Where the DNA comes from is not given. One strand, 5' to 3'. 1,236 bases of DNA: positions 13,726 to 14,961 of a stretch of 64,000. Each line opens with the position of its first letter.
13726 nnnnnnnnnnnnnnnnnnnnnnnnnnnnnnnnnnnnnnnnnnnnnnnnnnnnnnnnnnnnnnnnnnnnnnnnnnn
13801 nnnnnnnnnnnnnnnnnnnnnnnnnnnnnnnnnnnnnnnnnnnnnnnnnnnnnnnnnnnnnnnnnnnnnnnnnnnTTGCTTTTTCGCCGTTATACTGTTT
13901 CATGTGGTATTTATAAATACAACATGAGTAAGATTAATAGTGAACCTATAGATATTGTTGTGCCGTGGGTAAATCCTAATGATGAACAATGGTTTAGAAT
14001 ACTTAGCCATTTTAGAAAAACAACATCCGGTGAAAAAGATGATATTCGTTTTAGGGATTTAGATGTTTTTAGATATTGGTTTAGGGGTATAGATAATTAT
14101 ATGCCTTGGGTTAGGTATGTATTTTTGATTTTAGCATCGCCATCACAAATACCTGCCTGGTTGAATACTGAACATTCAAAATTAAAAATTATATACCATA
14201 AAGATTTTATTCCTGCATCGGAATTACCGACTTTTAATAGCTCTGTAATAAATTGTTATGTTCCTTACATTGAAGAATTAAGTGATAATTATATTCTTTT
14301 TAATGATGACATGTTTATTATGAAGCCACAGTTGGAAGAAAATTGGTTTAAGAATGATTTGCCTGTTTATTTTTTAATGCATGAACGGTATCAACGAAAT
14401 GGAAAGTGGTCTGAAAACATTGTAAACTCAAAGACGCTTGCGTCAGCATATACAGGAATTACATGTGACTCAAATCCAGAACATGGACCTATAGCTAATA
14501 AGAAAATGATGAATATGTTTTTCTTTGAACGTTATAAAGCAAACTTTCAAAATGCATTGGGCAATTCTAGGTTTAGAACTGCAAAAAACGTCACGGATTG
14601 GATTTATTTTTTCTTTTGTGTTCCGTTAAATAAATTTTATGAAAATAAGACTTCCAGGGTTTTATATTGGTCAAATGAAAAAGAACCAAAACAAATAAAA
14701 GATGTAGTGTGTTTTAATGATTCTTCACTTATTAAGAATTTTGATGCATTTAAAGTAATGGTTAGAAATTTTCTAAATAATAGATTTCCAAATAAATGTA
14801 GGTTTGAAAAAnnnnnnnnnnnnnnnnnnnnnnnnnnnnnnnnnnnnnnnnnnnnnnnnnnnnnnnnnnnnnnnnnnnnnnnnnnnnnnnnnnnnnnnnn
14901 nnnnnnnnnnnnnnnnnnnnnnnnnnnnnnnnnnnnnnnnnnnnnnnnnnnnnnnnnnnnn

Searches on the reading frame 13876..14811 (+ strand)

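Call 41: search_protein_families(library=phrogs, proteins=[window:13876-14811:+], max_evalue=0.00001)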
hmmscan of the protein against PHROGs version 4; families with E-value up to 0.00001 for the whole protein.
window:13876-14811:+ (312 aa): 1 family
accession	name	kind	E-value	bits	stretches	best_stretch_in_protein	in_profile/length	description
phrog_7999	-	unknown function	1.3e-06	29.1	0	132-195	70-134/230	-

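Call 70: search_protein_families(library=pfam, proteins=[window:13876-14811:+], max_evalue=0.001)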
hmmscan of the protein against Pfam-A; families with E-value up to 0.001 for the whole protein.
window:13876-14811:+ (312 aa): 3 families
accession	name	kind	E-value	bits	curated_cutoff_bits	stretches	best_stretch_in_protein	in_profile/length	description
PF11380.13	Stealth_CR2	-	7.2e-32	110.2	39.4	1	58-161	1-103/108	Stealth protein CR2, conserved region 2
PF17101.10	Stealth_CR1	-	1e-05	25.6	27.2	1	23-41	1-19/29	Stealth protein CR1, conserved region 1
PF17103.10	Stealth_CR4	-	2.6e-05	24.5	27.4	1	275-312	8-45/55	Stealth protein CR4, conserved region 4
